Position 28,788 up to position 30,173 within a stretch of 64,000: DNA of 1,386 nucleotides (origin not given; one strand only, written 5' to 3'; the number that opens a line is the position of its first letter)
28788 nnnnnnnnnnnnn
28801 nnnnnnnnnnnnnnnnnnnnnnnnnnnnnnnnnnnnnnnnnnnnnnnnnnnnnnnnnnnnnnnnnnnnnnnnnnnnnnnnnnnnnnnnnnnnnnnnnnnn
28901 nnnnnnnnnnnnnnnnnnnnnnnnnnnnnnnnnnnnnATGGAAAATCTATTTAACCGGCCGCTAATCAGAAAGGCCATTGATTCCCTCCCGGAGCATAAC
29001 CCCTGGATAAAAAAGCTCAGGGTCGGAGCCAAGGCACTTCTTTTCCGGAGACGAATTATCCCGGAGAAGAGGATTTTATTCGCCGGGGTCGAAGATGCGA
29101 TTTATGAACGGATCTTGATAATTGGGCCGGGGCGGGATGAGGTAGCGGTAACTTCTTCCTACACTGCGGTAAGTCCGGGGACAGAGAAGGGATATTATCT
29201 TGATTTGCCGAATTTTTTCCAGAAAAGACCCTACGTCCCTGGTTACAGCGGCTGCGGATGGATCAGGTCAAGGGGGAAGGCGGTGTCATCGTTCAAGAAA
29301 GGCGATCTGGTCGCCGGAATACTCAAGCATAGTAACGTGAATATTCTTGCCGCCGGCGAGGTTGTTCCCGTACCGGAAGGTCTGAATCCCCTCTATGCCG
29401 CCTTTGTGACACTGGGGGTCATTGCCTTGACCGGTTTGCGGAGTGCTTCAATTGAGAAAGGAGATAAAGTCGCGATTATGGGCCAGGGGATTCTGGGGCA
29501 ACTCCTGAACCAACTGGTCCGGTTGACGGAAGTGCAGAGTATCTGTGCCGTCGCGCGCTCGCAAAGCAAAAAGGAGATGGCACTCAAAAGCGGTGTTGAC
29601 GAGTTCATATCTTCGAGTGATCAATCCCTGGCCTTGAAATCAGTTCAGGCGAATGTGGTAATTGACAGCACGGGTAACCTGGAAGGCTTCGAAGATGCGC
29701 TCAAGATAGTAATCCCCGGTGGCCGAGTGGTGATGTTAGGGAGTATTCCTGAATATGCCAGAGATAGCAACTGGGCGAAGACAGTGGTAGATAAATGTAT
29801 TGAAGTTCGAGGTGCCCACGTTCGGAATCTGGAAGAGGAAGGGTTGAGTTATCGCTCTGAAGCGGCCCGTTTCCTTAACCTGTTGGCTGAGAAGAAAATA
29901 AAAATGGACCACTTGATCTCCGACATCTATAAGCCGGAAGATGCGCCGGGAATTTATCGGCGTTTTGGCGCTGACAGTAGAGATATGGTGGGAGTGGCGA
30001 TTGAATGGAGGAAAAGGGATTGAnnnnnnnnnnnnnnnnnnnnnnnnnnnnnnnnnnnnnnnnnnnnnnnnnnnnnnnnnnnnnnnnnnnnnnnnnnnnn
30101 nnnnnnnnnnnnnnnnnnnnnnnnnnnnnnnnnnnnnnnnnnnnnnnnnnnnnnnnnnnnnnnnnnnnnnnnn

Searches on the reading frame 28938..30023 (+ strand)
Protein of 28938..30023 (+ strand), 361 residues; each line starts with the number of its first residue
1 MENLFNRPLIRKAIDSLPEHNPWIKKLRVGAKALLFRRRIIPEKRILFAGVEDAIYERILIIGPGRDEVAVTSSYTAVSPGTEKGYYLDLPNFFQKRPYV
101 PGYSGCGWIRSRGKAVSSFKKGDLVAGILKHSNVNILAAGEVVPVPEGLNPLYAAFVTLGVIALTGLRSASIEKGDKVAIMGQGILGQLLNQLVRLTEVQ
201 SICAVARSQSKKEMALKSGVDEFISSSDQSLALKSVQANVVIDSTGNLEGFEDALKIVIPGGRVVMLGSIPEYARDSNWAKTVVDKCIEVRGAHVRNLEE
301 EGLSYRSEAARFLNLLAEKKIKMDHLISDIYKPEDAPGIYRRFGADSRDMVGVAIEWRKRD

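Call 11: search_protein_families(library=pfam, proteins=[window:28938-30023:+], max_evalue=0.001)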
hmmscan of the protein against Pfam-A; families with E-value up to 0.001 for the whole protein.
window:28938-30023:+ (361 aa): 3 families
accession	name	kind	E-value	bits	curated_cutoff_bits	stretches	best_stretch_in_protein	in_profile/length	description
PF00107.32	ADH_zinc_N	-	5.1e-13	49.5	31.8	1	186-297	2-116/129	Zinc-binding dehydrogenase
PF08240.17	ADH_N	-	1.1e-05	26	23.5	1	66-126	2-61/104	Alcohol dehydrogenase GroES-like domain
PF13602.12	ADH_zinc_N_2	-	0.00015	23.2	27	1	219-322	2-104/134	Zinc-binding dehydrogenase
